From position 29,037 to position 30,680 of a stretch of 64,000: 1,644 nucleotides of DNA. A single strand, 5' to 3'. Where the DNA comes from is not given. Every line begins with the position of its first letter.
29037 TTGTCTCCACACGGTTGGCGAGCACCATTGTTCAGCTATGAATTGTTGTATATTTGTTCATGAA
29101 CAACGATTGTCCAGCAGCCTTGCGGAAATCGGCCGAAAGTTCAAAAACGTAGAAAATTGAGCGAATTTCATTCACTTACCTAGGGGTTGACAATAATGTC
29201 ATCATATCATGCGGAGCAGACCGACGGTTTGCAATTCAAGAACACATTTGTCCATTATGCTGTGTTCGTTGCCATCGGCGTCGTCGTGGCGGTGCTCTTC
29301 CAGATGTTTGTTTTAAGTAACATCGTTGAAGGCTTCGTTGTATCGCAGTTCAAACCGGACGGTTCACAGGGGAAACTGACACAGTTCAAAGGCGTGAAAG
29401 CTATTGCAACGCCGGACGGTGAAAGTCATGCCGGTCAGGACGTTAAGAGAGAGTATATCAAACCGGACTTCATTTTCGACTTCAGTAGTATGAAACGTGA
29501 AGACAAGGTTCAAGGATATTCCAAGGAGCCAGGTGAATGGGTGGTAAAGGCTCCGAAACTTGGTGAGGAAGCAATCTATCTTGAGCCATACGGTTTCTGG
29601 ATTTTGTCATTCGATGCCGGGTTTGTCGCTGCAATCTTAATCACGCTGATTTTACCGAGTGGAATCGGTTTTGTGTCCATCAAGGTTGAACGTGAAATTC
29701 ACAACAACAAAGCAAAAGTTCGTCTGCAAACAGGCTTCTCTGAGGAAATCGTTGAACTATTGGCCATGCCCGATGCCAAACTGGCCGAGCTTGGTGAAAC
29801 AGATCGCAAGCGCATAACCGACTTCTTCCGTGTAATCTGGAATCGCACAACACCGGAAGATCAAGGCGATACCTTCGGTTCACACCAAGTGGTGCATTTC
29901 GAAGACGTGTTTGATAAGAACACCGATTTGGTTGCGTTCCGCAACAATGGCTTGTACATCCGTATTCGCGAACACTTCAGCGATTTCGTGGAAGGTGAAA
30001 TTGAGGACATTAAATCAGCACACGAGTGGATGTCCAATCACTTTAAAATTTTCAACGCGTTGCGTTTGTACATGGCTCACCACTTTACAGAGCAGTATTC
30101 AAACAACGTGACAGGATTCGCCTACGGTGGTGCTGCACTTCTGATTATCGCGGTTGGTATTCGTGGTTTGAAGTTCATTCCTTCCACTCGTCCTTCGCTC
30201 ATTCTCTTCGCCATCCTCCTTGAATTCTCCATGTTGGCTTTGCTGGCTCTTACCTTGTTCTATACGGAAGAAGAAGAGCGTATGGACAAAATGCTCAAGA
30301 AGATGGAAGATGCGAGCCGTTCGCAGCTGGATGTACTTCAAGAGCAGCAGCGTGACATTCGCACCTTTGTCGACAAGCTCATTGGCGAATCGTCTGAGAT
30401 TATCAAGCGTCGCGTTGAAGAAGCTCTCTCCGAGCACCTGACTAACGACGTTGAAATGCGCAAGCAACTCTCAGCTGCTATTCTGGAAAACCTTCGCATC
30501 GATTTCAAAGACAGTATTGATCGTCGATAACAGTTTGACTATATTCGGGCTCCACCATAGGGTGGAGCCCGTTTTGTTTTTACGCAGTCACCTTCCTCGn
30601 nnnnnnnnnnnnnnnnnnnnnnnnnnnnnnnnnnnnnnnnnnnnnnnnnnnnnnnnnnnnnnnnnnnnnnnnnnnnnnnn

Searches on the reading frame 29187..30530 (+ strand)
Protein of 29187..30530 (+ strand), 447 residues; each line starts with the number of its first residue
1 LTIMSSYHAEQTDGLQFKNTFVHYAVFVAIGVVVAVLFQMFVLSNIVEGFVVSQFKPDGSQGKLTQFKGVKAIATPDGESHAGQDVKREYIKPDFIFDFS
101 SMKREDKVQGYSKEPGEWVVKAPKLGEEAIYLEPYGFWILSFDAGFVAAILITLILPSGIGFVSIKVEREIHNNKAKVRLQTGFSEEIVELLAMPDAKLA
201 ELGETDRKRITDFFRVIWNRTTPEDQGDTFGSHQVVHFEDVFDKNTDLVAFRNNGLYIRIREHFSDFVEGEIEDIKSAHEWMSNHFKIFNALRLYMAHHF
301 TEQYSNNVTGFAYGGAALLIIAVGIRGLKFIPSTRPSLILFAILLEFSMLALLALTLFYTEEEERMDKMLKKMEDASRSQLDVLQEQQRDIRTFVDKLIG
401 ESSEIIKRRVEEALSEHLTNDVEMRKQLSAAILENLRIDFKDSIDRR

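Call 10: search_protein_families(library=pfam, proteins=[window:29187-30530:+], max_evalue=0.001)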
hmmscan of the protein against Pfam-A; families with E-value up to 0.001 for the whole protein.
window:29187-30530:+ (447 aa): 0 families

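Call 16: search_protein_families(library=ncbifam, proteins=[window:29187-30530:+], max_evalue=0.01)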
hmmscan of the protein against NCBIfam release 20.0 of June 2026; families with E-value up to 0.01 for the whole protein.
window:29187-30530:+ (447 aa): 0 families

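Call 119: search_protein_families(library=ncbifam, proteins=[window:29196-30527:+], max_evalue=5)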
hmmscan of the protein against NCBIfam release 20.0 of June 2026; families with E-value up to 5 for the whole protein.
window:29196-30527:+ (444 aa): 2 families
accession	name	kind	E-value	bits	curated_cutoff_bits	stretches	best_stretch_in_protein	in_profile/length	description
NF007484.0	PRK10077.1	equivalog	0.18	10.6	608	1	255-332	387-461/480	D-xylose transporter XylE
NF041560.1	T6SS_Burk_ExIF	subfamily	1.5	8.4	90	0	137-206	160-219/234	putative type VI secretion system effector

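Call 120: search_protein_families(library=pfam, proteins=[window:29196-30527:+], max_evalue=10)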
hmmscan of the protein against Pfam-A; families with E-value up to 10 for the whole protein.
window:29196-30527:+ (444 aa): 5 families
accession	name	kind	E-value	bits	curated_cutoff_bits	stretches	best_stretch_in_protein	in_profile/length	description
PF14063.11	DUF4254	-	0.02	15.2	27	1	347-401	83-137/144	Protein of unknown function (DUF4254)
PF13829.11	DUF4191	-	0.14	12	30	1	20-52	49-81/219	Domain of unknown function (DUF4191)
PF05149.17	Flagellar_rod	-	0.19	11.6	23.4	1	356-413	42-95/287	Paraflagellar rod protein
PF00335.26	Tetraspanin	-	0.58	10.2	32.1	1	292-380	35-122/225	Tetraspanin family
PF24564.1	DUF7605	-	1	9.7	27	1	360-441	48-130/183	Domain of unknown function (DUF7605)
